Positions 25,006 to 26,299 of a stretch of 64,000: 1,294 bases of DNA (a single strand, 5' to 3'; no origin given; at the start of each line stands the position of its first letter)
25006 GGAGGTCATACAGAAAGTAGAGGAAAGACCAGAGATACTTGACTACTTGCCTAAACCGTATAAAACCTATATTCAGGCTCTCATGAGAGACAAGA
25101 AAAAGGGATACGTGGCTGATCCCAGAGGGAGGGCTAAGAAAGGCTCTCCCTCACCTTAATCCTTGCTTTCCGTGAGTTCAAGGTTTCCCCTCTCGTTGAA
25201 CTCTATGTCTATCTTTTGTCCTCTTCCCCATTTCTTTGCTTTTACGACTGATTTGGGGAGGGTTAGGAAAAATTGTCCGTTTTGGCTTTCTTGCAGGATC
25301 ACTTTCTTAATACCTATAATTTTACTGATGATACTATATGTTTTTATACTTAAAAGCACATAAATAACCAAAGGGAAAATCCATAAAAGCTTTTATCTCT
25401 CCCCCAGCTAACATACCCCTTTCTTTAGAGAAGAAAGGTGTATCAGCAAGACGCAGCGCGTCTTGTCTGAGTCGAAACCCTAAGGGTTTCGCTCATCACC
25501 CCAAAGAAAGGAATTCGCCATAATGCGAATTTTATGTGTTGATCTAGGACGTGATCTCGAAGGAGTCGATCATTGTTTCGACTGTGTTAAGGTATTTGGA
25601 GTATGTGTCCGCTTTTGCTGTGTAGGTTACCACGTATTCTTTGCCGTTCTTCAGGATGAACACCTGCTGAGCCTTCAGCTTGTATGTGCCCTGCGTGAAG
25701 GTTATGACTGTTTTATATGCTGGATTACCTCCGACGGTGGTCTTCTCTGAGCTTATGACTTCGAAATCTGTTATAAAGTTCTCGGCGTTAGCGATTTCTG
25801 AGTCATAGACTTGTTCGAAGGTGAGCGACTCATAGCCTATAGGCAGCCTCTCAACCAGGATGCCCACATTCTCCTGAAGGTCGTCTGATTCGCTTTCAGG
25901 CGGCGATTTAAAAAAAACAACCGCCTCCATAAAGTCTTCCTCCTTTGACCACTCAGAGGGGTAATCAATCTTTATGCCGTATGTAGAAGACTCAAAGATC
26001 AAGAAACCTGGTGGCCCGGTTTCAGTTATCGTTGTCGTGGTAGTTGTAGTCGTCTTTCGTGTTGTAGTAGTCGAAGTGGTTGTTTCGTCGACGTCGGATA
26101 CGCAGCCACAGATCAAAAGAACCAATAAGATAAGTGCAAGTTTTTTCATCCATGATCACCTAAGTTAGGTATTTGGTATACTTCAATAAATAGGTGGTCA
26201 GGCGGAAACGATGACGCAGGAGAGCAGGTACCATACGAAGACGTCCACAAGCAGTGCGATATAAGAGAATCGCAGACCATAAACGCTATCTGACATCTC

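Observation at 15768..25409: A 9.6-kb integrated element in tRNA-Cys with an intact integrase and no recognisable structural genes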

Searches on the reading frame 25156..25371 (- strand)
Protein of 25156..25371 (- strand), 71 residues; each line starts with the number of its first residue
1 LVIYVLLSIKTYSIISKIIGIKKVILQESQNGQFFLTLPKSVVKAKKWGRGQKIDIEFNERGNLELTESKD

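Call 9: search_protein_families(library=pfam, proteins=[window:25156-25371:-], max_evalue=0.1)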
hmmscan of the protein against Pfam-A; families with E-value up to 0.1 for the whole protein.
window:25156-25371:- (71 aa): 0 families

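Call 64: search_protein_families(library=ncbifam, proteins=[window:25156-25371:-], max_evalue=0.05)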
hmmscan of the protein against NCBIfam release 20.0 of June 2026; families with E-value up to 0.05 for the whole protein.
window:25156-25371:- (71 aa): 0 families

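Call 84: search_protein_families(library=phrogs, proteins=[window:25156-25371:-], max_evalue=0.05)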
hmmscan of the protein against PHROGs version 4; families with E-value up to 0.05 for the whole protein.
window:25156-25371:- (71 aa): 1 family
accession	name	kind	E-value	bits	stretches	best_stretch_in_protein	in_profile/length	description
phrog_661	-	unknown function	0.00012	22.8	1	24-63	9-48/61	-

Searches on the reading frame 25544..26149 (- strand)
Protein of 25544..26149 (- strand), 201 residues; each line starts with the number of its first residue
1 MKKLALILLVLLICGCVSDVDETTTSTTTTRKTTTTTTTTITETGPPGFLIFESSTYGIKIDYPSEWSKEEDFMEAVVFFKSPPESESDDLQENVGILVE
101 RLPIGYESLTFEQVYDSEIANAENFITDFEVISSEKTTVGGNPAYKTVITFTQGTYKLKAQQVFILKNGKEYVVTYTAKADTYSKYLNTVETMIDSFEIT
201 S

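Call 9: search_protein_families(library=pfam, proteins=[window:25544-26149:-], max_evalue=0.1)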
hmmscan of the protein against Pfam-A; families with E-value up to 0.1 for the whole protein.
window:25544-26149:- (201 aa): 4 families
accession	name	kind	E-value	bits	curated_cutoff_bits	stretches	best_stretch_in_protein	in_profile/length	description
PF18933.6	PsbP_2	-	4.4e-15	56.6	27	1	6-199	3-184/184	PsbP-like protein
PF01789.22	PsbP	-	3.2e-09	37.4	23.5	1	48-199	2-155/155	PsbP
PF08786.17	DcrB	-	4.3e-06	27.3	27.2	1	108-196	39-127/127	DcrB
PF21827.1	New_glue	-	7.5e-05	22.9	31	1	1-43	1-47/94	New glue protein family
